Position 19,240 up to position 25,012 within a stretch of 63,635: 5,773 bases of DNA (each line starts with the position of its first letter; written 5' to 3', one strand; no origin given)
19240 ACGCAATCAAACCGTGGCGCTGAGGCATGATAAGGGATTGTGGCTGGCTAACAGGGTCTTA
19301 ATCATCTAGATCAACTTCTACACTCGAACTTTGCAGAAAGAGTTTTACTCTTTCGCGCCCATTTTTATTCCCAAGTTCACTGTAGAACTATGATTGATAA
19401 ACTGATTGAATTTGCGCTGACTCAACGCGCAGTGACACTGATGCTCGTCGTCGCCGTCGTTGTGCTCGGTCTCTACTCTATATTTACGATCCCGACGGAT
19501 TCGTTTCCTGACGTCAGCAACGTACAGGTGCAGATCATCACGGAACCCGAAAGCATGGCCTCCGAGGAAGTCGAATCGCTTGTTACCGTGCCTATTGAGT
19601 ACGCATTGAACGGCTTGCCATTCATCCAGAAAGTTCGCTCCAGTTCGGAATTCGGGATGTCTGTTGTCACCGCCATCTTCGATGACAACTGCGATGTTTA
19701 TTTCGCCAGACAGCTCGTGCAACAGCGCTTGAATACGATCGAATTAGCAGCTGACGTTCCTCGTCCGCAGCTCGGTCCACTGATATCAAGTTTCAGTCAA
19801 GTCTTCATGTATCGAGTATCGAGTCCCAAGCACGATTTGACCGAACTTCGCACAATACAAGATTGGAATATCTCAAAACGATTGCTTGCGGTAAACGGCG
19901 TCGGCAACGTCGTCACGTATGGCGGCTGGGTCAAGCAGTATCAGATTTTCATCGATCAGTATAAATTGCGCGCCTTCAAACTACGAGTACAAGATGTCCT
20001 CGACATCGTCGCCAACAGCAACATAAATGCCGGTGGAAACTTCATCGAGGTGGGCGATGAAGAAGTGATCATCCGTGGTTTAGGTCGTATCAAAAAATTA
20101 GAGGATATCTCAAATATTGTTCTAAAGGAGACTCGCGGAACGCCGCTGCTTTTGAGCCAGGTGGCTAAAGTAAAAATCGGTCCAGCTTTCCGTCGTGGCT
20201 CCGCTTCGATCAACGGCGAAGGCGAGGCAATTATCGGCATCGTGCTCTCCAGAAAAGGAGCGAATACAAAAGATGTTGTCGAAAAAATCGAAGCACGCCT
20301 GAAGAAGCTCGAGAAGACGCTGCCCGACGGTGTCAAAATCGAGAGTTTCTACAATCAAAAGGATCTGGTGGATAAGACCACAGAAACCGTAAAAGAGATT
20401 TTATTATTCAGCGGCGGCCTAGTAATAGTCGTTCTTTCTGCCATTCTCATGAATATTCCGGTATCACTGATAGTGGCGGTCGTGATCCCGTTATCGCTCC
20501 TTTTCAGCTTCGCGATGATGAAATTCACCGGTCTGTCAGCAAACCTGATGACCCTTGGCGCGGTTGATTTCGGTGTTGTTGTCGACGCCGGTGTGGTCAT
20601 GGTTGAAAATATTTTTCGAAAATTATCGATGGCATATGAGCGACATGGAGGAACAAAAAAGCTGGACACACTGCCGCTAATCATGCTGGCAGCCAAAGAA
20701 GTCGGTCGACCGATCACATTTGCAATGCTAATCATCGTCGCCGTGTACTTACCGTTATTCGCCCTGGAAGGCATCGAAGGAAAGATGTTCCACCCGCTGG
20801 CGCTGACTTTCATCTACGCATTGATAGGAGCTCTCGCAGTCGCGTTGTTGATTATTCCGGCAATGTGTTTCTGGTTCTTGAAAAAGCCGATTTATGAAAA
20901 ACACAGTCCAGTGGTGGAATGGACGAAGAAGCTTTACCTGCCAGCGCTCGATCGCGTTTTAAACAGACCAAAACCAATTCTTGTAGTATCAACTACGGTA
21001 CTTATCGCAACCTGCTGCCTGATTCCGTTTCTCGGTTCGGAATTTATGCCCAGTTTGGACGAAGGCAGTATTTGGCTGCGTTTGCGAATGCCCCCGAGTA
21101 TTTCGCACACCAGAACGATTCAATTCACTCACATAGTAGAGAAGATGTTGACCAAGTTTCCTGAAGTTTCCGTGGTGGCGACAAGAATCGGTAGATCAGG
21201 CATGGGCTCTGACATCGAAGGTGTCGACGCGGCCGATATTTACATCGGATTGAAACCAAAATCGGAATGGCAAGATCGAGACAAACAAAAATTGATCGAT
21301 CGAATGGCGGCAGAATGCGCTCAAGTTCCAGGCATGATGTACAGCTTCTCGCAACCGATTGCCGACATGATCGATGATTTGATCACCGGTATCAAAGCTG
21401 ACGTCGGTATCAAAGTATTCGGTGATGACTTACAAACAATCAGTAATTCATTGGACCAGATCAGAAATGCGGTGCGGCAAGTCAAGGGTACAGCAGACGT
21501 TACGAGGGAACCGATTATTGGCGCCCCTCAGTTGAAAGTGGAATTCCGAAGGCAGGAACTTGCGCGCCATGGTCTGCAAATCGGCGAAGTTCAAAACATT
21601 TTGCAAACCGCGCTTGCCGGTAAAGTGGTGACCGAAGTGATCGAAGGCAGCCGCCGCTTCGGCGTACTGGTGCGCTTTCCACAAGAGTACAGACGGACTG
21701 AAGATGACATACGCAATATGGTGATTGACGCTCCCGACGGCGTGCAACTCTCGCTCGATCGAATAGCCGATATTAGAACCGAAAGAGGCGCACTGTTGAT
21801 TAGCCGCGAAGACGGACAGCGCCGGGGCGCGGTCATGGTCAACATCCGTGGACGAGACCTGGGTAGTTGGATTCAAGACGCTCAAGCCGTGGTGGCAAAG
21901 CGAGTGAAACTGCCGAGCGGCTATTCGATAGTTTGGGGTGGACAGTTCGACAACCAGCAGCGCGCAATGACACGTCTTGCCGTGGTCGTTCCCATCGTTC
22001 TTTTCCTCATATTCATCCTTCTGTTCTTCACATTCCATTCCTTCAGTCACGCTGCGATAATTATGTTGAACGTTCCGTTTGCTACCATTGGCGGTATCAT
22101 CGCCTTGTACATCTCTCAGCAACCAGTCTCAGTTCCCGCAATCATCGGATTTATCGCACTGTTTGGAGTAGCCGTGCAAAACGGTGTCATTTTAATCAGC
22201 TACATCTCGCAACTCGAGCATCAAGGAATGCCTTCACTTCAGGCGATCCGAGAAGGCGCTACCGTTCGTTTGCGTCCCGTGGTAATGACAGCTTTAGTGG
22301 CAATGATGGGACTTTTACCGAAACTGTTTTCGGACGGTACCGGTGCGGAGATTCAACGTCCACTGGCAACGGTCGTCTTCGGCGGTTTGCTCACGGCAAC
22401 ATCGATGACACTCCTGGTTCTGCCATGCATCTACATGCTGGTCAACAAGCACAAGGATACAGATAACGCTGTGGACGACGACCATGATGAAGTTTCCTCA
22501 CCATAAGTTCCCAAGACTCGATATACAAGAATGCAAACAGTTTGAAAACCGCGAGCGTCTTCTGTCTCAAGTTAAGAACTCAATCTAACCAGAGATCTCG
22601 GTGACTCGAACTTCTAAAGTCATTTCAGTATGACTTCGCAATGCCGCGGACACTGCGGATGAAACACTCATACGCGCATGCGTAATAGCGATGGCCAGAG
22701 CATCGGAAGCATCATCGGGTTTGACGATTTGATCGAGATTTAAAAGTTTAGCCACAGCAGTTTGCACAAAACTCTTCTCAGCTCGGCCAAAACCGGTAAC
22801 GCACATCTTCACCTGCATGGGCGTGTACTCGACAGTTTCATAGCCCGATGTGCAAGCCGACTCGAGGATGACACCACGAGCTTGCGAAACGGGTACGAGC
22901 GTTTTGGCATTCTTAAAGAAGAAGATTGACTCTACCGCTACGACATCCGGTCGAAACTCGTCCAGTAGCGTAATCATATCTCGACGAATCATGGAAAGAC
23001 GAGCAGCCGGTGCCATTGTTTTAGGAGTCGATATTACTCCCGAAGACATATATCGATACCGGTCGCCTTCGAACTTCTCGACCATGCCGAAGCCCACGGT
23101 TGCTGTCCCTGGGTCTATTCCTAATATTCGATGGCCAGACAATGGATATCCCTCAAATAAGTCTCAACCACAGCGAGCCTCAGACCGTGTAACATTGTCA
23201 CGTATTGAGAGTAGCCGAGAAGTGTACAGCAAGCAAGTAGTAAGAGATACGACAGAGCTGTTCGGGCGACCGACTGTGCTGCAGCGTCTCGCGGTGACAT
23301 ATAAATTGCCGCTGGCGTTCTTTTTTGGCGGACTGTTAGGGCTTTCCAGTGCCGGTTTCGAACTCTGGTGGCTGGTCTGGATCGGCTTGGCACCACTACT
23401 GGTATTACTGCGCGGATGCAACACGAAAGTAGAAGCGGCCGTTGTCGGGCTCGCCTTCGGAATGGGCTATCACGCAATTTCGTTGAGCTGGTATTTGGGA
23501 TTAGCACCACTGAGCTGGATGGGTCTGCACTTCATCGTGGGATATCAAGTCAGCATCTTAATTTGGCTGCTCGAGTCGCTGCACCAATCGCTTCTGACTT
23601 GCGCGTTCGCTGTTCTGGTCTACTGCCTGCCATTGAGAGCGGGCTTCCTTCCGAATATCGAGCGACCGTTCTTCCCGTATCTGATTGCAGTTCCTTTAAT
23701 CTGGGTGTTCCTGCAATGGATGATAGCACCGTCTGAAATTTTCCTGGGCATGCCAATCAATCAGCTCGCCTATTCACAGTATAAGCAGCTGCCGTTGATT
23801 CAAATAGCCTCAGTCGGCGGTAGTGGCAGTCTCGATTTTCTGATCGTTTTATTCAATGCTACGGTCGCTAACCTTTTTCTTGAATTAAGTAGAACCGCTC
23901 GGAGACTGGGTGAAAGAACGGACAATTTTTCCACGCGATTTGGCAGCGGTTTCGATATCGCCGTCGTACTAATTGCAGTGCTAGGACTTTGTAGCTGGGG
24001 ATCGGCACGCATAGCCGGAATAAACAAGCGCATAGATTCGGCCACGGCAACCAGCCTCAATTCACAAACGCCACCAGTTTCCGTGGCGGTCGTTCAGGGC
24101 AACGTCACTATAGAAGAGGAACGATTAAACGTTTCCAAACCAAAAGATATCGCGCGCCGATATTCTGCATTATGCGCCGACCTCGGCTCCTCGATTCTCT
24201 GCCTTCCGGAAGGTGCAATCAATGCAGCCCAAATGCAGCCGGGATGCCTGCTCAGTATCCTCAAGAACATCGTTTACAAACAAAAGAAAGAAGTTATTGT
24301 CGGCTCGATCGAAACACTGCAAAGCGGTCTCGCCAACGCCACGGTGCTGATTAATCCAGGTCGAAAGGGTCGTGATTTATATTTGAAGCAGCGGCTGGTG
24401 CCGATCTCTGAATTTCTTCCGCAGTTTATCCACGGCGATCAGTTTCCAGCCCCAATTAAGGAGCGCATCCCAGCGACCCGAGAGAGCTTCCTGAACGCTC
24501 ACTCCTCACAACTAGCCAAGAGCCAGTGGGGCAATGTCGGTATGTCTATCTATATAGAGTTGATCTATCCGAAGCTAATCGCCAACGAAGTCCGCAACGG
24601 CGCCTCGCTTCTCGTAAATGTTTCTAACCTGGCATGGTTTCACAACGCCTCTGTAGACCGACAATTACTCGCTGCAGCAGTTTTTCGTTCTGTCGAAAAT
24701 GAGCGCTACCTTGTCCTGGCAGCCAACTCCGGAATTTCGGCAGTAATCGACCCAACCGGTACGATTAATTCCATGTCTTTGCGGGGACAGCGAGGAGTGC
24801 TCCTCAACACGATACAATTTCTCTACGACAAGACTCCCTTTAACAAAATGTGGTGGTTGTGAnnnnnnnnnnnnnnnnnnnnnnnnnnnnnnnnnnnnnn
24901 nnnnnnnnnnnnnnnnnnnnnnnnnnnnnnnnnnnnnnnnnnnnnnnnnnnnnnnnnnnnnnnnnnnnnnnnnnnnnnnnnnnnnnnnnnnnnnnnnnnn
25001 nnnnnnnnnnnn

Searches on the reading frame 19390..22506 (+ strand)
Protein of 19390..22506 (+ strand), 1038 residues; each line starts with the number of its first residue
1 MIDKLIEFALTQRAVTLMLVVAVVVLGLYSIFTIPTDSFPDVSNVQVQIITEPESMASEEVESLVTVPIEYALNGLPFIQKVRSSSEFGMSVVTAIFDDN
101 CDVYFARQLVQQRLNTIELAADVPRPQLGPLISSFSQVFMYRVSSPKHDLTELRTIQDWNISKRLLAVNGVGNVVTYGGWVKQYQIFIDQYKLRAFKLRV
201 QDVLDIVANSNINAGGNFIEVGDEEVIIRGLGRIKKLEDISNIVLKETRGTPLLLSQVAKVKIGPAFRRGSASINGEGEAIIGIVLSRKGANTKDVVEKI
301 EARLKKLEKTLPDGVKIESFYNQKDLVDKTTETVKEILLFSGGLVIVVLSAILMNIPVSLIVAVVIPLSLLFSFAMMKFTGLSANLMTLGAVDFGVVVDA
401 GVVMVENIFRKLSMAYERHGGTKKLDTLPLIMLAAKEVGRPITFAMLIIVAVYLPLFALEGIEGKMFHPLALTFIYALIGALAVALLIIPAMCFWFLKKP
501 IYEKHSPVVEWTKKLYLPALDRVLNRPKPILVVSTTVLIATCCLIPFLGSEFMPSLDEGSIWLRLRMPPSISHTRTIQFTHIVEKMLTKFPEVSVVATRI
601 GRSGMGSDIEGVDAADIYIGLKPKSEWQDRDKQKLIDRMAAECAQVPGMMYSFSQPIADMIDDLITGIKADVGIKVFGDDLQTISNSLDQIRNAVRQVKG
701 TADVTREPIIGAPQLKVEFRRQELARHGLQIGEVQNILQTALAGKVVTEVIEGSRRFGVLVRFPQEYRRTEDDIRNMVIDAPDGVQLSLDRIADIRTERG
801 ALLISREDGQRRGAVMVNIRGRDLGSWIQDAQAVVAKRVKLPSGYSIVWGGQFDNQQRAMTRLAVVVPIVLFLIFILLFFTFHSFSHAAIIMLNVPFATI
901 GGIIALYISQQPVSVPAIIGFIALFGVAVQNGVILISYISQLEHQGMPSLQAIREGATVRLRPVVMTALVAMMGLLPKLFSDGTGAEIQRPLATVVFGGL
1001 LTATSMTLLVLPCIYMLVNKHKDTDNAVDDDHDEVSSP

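Call 39: search_protein_families(library=pfam, proteins=[window:19390-22506:+], max_evalue=0.001)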
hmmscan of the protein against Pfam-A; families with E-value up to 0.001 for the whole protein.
window:19390-22506:+ (1038 aa): 1 family
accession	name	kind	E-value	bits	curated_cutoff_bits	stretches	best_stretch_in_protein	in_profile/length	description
PF00873.25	ACR_tran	-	3.6e-273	909.3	28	1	6-1018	2-1020/1021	AcrB/AcrD/AcrF family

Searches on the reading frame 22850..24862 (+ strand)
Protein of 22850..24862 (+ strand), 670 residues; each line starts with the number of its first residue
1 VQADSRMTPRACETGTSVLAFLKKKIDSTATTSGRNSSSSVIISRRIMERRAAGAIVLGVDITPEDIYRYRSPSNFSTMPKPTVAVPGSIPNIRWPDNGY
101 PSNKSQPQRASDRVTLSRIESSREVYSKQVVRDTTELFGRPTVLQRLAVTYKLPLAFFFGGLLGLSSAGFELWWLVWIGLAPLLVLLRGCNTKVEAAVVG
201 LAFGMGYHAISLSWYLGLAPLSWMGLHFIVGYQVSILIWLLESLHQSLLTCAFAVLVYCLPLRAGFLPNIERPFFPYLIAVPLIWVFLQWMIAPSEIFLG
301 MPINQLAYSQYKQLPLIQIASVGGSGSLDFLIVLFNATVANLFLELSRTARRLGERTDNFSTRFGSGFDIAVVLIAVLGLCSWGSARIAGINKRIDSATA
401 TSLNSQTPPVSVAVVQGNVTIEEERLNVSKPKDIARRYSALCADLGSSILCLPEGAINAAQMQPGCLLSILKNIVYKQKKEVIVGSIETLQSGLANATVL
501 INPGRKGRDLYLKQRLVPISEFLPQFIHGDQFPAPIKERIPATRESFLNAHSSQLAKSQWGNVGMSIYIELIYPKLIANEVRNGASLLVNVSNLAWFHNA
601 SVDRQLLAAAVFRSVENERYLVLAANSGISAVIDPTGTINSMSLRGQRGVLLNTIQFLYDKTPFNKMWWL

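Call 3: search_protein_families(library=pfam, proteins=[window:22850-24862:+], max_evalue=0.01)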
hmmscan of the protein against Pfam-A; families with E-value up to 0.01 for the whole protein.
window:22850-24862:+ (670 aa): 2 families
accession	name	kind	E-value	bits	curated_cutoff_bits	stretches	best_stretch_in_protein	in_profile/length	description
PF20154.4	LNT_N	-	1.2e-21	78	27.1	1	160-337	2-158/159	Apolipoprotein N-acyltransferase N-terminal domain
PF00795.27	CN_hydrolase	-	6.5e-16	58.9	23.2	1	412-656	2-247/256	Carbon-nitrogen hydrolase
